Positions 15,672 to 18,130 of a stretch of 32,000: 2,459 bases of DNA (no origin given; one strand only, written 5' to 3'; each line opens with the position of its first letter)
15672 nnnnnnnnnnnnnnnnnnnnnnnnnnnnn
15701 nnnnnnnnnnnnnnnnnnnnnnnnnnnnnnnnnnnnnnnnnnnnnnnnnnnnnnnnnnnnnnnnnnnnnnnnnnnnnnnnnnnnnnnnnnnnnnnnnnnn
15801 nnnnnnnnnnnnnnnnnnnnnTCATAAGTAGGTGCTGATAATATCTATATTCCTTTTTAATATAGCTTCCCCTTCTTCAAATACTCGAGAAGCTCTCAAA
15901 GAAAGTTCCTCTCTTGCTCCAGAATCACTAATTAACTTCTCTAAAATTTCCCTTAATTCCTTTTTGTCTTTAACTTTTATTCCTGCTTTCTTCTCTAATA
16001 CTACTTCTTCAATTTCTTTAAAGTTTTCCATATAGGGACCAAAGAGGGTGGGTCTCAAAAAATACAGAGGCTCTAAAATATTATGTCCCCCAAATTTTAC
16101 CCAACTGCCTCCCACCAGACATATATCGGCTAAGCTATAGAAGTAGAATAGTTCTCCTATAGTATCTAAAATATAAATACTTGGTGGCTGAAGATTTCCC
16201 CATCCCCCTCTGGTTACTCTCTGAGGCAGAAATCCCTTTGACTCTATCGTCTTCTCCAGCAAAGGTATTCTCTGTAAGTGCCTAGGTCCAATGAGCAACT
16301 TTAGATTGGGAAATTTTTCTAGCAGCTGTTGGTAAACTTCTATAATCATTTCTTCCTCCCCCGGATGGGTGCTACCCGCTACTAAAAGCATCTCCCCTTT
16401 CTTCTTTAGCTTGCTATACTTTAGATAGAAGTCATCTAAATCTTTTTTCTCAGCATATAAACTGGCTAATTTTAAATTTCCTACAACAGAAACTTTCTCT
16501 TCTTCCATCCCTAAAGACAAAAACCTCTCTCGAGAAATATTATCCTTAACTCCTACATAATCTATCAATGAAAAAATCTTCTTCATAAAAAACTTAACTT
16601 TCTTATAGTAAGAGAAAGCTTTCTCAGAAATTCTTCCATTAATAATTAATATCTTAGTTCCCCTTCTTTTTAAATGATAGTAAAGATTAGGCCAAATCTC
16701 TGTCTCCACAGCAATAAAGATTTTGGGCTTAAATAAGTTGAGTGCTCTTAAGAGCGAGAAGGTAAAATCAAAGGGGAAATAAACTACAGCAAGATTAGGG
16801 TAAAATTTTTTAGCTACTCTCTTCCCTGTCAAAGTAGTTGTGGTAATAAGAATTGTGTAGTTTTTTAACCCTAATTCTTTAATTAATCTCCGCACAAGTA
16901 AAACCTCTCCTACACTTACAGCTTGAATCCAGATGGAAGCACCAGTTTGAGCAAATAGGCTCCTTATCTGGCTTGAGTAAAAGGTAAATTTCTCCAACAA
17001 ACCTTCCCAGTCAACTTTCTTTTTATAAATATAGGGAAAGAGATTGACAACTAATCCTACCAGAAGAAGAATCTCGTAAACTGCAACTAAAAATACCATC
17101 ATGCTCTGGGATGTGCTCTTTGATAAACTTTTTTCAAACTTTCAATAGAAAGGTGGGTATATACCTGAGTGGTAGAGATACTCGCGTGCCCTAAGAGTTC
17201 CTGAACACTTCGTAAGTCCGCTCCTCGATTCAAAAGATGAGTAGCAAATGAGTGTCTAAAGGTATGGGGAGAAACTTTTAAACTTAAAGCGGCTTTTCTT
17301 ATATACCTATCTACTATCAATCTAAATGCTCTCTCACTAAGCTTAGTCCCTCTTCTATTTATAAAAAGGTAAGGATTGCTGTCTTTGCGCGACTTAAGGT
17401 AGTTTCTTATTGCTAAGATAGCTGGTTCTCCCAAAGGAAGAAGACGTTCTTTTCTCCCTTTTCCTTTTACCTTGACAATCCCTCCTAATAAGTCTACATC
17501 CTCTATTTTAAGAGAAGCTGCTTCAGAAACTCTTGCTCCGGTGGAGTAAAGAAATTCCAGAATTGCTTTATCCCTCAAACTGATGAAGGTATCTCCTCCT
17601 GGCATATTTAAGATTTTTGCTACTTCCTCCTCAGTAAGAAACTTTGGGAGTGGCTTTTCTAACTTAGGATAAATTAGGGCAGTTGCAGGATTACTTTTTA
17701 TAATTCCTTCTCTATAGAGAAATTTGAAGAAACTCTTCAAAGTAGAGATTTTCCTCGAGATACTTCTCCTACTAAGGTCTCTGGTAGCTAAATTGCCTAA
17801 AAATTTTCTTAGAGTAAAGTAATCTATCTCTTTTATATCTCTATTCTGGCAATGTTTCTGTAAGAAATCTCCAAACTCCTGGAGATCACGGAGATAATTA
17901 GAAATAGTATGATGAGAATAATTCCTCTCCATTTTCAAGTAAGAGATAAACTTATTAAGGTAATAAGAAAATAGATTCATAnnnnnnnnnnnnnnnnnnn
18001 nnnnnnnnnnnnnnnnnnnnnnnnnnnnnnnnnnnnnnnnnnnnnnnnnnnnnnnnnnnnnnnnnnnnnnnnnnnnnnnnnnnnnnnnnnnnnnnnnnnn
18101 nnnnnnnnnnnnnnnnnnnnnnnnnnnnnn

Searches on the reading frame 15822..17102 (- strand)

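Call 52: search_protein_families(library=pfam, proteins=[window:15822-17102:-], max_evalue=0.000001)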
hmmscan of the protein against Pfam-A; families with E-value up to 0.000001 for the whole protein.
window:15822-17102:- (426 aa): 1 family
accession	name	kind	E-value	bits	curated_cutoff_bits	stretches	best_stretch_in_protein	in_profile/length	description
PF04413.22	Glycos_transf_N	-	2.5e-51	174.2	23.9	1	36-212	4-177/179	3-Deoxy-D-manno-octulosonic-acid transferase (kdotransferase)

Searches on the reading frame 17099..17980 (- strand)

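Call 52: search_protein_families(library=pfam, proteins=[window:17099-17980:-], max_evalue=0.000001)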
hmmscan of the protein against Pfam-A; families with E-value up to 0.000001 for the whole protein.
window:17099-17980:- (293 aa): 4 families
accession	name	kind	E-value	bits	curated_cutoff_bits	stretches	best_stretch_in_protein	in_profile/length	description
PF00589.27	Phage_integrase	-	3.7e-50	170.5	27.1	1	113-278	1-169/172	Phage integrase family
PF02899.23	Phage_int_SAM_1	-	1e-23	83.9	22.3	1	8-92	1-83/83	Phage integrase, N-terminal SAM-like domain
PF13495.12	Phage_int_SAM_4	-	8.8e-08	32.9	27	1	8-87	2-77/85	Phage integrase, N-terminal SAM-like domain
PF13102.12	Phage_int_SAM_5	-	2.4e-07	31.5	22.3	0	7-98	5-92/98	Phage integrase SAM-like domain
